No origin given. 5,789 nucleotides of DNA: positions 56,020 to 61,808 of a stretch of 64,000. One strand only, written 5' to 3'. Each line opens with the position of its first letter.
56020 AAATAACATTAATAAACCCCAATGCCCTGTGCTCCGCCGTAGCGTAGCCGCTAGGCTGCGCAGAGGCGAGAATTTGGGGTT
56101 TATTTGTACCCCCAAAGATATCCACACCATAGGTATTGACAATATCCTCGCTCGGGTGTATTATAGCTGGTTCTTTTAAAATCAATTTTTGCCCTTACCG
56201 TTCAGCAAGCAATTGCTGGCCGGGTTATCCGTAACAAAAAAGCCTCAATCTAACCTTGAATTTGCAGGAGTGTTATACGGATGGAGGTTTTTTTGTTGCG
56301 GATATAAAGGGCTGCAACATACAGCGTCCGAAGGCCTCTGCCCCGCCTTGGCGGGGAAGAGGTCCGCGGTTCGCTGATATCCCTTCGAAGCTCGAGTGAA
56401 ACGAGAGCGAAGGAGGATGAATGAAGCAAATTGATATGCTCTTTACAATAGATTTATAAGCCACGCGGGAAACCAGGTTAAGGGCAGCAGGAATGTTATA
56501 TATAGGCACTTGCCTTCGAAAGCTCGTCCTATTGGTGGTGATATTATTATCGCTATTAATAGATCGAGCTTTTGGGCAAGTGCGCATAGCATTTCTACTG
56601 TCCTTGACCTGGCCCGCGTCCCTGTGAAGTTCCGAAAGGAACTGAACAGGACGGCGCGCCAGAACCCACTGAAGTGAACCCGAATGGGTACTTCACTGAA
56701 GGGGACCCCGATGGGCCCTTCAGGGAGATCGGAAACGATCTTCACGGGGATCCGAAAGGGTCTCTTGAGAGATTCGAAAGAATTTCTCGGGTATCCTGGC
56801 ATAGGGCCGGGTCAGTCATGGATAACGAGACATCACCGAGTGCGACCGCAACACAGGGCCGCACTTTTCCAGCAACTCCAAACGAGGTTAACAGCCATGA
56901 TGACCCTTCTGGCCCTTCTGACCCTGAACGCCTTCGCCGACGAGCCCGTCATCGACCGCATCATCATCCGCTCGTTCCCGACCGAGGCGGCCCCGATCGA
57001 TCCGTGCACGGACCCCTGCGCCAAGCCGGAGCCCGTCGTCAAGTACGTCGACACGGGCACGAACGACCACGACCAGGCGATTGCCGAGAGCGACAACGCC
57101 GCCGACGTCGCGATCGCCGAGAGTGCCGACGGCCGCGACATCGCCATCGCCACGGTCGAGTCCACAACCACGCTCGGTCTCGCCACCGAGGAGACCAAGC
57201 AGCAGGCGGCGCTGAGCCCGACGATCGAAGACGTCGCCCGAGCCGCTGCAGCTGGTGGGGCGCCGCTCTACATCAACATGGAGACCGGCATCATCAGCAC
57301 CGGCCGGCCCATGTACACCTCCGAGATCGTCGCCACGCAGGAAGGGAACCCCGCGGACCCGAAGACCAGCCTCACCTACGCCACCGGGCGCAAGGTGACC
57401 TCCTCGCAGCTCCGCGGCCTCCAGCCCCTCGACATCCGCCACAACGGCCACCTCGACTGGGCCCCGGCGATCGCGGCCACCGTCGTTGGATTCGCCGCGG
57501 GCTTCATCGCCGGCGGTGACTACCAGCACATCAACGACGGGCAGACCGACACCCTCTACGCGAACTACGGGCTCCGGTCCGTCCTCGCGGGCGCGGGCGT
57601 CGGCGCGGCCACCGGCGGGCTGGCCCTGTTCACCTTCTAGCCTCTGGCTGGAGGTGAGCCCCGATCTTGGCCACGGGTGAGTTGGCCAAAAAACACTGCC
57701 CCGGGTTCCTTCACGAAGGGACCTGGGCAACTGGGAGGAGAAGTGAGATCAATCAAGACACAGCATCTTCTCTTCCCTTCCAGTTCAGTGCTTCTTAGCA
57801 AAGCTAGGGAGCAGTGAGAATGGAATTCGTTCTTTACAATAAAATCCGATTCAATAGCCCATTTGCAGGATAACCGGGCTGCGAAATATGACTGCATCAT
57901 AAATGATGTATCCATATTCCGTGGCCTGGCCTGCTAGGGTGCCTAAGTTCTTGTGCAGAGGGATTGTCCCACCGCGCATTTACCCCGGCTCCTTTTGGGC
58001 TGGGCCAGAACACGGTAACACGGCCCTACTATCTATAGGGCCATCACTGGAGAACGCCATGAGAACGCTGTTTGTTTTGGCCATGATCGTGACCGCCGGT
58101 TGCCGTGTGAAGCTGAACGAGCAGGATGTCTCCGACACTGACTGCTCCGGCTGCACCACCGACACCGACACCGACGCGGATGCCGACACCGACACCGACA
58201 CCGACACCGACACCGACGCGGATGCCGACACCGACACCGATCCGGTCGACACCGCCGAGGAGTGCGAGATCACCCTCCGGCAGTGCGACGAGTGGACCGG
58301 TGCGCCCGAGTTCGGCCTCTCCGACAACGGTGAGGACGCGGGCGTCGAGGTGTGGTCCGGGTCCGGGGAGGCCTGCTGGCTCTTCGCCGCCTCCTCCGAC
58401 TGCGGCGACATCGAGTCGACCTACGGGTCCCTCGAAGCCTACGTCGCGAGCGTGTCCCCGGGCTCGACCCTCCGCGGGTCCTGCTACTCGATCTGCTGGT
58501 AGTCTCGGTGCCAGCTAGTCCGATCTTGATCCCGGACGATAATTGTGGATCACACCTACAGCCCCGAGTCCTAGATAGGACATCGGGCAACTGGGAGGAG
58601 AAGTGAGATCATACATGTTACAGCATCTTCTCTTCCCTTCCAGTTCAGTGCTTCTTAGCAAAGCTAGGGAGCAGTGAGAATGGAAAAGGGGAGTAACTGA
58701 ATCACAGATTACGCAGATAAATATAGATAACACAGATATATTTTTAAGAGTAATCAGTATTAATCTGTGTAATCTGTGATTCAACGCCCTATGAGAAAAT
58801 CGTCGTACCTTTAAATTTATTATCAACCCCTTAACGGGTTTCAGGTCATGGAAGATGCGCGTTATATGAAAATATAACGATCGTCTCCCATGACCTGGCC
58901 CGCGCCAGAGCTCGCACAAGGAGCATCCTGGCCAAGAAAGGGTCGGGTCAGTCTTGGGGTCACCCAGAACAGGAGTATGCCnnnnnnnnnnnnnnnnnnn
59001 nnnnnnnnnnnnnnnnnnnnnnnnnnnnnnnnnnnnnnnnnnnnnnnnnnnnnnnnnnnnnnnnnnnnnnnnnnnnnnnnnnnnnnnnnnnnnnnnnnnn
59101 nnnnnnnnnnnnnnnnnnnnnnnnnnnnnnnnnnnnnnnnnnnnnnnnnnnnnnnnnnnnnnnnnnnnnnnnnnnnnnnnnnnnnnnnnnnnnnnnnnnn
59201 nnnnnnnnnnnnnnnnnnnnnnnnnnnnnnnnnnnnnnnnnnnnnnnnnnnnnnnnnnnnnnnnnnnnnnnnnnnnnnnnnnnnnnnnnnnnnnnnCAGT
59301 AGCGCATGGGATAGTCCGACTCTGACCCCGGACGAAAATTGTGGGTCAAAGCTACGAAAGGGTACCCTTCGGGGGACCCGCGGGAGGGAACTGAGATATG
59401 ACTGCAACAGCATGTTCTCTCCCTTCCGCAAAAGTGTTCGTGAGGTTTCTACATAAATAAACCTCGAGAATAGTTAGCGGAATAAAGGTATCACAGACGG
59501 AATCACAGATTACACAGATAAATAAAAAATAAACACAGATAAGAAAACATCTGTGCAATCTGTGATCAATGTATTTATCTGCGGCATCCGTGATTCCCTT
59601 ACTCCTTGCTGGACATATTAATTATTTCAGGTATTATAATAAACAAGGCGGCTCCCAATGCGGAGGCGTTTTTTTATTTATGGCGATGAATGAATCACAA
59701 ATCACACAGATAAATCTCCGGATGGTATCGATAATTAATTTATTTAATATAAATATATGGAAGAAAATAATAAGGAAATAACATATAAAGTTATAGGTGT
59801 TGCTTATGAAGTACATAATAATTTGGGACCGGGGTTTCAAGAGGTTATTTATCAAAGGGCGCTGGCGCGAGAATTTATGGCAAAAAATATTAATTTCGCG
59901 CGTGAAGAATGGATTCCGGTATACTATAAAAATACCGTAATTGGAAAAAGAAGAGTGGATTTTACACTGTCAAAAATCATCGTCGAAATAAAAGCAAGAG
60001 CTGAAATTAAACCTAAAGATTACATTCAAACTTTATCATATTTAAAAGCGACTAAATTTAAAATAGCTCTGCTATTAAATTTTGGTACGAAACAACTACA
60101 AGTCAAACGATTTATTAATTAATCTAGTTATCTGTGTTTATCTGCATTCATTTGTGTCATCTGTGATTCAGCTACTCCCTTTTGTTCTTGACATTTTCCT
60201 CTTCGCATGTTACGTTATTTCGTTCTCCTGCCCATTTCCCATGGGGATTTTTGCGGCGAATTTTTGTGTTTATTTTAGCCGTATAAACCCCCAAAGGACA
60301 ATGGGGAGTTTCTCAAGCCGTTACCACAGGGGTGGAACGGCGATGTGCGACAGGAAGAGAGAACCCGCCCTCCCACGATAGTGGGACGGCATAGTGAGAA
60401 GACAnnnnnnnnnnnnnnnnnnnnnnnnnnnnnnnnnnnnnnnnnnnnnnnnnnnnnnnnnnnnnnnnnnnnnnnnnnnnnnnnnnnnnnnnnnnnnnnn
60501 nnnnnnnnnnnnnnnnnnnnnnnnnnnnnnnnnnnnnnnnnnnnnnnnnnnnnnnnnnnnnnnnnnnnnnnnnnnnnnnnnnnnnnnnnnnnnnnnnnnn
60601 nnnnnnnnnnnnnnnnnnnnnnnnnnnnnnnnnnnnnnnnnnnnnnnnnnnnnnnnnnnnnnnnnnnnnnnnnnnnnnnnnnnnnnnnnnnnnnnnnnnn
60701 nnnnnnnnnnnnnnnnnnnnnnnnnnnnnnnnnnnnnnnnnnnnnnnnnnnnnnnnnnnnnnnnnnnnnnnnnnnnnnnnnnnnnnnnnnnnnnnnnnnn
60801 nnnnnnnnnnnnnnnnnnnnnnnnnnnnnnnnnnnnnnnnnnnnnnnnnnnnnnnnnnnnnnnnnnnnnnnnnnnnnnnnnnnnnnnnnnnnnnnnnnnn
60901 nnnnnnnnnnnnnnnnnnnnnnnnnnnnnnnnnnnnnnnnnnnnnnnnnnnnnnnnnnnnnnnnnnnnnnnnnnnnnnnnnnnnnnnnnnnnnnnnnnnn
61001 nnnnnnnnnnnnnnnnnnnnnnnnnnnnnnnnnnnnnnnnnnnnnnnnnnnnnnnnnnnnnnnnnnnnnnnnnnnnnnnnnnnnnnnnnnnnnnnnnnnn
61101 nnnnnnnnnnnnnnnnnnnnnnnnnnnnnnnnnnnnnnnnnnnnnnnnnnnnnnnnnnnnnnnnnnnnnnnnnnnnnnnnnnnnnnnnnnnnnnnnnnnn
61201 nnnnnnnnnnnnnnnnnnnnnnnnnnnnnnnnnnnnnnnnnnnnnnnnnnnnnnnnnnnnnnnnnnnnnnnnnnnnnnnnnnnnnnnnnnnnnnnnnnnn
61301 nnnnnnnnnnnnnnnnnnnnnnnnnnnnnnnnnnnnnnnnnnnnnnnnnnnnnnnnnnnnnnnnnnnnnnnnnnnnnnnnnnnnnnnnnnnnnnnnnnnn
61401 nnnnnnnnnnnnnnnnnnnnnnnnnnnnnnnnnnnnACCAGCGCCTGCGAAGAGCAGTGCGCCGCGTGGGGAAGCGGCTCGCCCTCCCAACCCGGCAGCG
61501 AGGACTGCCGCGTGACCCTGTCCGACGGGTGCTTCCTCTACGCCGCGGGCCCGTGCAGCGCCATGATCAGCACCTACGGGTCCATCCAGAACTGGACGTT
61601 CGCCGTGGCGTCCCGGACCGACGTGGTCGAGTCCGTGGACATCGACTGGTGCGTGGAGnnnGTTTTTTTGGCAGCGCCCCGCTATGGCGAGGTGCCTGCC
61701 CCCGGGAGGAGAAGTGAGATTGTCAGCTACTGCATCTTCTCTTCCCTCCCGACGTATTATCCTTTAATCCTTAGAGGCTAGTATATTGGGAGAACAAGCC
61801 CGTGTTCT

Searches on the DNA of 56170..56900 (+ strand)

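Call 24: search_dna_similar(query=window:56170-56900:+, collection=phages, mode=distant, max_evalue=0.01)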
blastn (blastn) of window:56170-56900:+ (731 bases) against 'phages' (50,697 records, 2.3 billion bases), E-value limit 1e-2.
No match.

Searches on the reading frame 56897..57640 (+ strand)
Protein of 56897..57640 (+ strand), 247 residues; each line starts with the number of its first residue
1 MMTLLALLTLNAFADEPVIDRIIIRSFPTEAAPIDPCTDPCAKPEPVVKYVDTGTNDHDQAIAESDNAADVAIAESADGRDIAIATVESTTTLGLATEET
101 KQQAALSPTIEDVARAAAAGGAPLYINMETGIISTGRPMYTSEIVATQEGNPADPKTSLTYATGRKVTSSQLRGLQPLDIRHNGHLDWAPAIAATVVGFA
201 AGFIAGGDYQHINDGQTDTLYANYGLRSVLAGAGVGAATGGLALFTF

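Call 10: search_protein_families(library=pfam, proteins=[window:56897-57640:+], max_evalue=0.01)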
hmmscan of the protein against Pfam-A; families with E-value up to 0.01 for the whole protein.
window:56897-57640:+ (247 aa): 0 families

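Call 19: find_encoding_contigs(protein=window:56897-57640:+, flank=10000, max_places=10)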
Protein window:56897-57640:+ (247 aa): no gene with exactly this product is on record in the collection.

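Call 20: find_homologous_proteins(query=window:56897-57640:+, max_evalue=0.001)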
Query window:56897-57640:+ (247 aa): 1 proteins with E <= 0.001 among 8000 candidates.
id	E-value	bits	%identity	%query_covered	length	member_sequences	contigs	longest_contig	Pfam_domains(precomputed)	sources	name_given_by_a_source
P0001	1.2e-155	534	100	100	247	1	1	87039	-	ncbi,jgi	ncbi:MAG: hypothetical protein WC752_03320 [Patescibacteria group bacterium]|jgi:hypothetical protei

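Call 21: find_encoding_contigs(protein=P0001, flank=10000, max_places=10)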
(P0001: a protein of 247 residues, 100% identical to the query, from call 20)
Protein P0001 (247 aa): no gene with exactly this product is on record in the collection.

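Call 72: find_encoding_contigs(protein=P0005, flank=10000, max_places=10)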
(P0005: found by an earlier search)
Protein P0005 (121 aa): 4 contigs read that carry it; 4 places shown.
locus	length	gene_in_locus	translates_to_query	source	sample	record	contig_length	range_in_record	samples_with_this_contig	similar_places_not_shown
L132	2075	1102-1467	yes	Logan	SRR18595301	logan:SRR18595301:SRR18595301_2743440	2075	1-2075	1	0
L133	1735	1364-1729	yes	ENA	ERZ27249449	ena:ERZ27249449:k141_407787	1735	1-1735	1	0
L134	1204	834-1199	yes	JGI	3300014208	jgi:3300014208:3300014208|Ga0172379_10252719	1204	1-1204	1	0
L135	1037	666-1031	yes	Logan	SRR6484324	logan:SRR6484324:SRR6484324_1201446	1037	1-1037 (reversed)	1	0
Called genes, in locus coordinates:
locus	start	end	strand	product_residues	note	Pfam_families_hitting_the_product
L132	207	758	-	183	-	-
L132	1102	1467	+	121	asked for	PF13366:PDDEXK_3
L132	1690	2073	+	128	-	?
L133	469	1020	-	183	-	-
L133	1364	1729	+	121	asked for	PF13366:PDDEXK_3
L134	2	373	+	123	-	?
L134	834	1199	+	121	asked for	PF13366:PDDEXK_3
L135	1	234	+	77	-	?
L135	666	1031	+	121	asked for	PF13366:PDDEXK_3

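Call 84: search_dna_similar(query=window:56897-57640:+, collection=plasmids, mode=protein, max_evalue=0.001, max_rows=8)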
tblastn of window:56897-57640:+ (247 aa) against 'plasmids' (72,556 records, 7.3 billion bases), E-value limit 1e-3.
No match.

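Call 85: search_dna_similar(query=window:56897-57640:+, collection=phages, mode=protein, max_evalue=0.001, max_rows=8)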
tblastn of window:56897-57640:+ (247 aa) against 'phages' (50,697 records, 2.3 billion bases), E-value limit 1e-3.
No match.

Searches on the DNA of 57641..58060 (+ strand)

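Call 25: search_dna_similar(query=window:57641-58060:+, collection=plasmids, mode=distant, max_evalue=0.01)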
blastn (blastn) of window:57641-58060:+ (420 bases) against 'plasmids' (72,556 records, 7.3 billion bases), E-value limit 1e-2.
No match.
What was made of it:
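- Tried and rejected: blastn of leader 1 against phages and of intergenic region 1 against plasmids found nothing (calls 24, 25). tblastn of ORF1 against both found nothing (calls 84, 85).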

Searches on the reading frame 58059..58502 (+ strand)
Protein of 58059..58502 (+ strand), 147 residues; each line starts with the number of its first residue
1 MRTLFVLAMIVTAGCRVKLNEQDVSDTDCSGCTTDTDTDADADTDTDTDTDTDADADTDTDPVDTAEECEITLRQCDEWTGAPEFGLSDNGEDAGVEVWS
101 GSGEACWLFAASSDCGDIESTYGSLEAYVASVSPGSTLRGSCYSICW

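Call 10: search_protein_families(library=pfam, proteins=[window:58059-58502:+], max_evalue=0.01)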
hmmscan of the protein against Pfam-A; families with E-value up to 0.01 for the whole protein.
window:58059-58502:+ (147 aa): 1 family
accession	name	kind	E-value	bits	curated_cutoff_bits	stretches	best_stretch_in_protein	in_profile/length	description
PF21827.1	New_glue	-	0.0066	16.6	31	1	1-60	1-58/94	New glue protein family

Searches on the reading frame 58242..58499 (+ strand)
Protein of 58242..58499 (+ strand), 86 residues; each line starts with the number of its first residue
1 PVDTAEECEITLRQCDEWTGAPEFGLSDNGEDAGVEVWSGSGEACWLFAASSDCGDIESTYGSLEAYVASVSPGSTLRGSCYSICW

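Call 27: find_homologous_proteins(query=window:58242-58499:+, max_evalue=0.01)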
Query seq(86 aa) (86 aa): 1 proteins with E <= 0.01 among 1 candidates.
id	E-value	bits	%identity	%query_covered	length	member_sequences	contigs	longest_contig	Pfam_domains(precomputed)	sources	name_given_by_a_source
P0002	1.2e-50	187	100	100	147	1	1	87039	-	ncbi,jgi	ncbi:MAG: hypothetical protein WC752_03325 [Patescibacteria group bacterium]|jgi:hypothetical protei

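Call 33: search_protein_representatives(alignment_id=A1)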
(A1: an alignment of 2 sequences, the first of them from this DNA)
Query: 2 sequences, 90 profile positions. Proteins with E-value up to 0.001 (for the whole library): 26; up to 1e-10: 5; up to 1e-30: 2. The best 26 are listed.
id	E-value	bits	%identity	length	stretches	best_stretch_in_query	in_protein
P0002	2.9e-43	162.1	-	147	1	1-87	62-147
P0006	7.3e-32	125.6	-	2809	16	20-60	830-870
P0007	3.2e-17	78.6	-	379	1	6-89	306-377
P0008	1.2e-16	76.8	-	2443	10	18-52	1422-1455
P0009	9.4e-12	61.1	-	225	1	6-87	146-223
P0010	4.2e-09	52.6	-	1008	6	4-50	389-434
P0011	6.1e-09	52.1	-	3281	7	19-53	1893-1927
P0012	7.1e-09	51.9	-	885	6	4-50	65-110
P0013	1.2e-07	48.0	-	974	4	20-67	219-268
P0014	1.4e-07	47.8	-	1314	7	19-56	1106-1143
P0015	7.1e-07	45.5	-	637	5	31-74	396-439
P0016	7.9e-07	45.3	-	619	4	20-50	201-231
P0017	1.3e-06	44.7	-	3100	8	18-61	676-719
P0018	2.2e-06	43.9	-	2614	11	19-71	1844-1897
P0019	2.3e-06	43.8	-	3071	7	19-61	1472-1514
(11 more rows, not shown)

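Call 35: find_encoding_contigs(protein=P0007, flank=10000, max_places=10)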
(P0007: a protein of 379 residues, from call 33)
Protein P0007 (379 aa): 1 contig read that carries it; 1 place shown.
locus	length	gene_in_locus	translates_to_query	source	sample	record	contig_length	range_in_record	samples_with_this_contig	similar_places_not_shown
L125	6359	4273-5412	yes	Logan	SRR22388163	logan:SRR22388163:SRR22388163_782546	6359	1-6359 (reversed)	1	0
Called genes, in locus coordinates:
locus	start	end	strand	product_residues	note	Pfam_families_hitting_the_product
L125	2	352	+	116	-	?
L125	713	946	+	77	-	PF15919:HicB_lk_antitox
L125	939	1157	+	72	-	PF07927:HicA_toxin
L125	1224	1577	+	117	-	PF18765:Polbeta, PF01909:NTP_transf_2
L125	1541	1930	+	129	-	PF05168:HEPN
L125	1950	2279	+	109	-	PF18765:Polbeta, PF01909:NTP_transf_2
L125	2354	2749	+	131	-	PF05168:HEPN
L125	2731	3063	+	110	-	PF01909:NTP_transf_2, PF18765:Polbeta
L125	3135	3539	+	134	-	PF05168:HEPN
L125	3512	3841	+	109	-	PF18765:Polbeta, PF01909:NTP_transf_2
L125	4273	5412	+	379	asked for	PF11617:Cu-binding_MopE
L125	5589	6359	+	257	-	?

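Call 36: find_encoding_contigs(protein=P0009, flank=10000, max_places=10)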
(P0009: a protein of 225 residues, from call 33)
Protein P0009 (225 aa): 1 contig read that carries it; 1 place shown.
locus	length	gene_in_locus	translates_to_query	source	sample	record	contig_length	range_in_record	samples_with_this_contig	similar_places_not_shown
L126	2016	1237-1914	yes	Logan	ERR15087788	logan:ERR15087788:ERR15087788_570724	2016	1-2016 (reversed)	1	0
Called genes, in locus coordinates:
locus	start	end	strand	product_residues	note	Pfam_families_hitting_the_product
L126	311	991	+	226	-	-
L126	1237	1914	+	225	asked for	-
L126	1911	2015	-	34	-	?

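Call 55: list_cluster_members(proteins=[P0007, P0009, L125:80-352:+, L126:311-991:+, L125:5589-6359:+])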
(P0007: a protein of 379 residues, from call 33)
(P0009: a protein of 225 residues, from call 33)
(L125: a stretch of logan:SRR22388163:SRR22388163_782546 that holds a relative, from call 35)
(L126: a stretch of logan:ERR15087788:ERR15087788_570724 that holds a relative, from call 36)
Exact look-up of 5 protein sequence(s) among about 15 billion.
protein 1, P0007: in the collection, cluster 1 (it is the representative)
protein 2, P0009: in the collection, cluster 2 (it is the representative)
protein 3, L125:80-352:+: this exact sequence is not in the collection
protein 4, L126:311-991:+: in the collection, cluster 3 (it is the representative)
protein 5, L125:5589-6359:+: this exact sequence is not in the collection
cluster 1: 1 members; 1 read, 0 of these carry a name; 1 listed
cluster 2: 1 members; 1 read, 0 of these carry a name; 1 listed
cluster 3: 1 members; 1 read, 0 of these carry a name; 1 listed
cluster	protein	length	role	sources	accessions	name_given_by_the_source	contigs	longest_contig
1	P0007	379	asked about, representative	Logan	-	-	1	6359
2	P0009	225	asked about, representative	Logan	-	-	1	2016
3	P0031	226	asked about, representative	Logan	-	-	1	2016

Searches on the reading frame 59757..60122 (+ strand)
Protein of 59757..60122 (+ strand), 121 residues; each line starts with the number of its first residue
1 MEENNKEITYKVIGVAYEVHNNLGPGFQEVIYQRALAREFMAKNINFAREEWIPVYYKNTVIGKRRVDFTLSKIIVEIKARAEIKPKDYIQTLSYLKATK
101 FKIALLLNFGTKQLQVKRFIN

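Call 10: search_protein_families(library=pfam, proteins=[window:59757-60122:+], max_evalue=0.01)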
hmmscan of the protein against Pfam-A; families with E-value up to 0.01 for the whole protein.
window:59757-60122:+ (121 aa): 1 family
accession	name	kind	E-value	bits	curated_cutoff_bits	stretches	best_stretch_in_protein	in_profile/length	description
PF13366.12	PDDEXK_3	-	1.9e-34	118.9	22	1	6-118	1-116/117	PD-(D/E)XK nuclease superfamily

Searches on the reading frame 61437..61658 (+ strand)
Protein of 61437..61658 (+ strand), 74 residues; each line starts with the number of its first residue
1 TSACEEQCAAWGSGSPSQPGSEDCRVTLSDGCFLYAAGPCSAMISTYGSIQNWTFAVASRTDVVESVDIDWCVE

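Call 54: find_homologous_proteins(query=A4, max_evalue=0.01)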
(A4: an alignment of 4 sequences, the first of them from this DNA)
Query A4 (4 sequences) (74 aa, profile of the alignment): 1 proteins with E <= 0.01 among 46 candidates.
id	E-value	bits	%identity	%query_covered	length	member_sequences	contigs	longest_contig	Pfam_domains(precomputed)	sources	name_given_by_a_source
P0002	3.4e-27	112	31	72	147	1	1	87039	-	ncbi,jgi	ncbi:MAG: hypothetical protein WC752_03325 [Patescibacteria group bacterium]|jgi:hypothetical protei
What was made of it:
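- Tried and rejected: ORF1 and the ORF2 C-terminal domain hit only themselves (calls 20, 27, 54).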
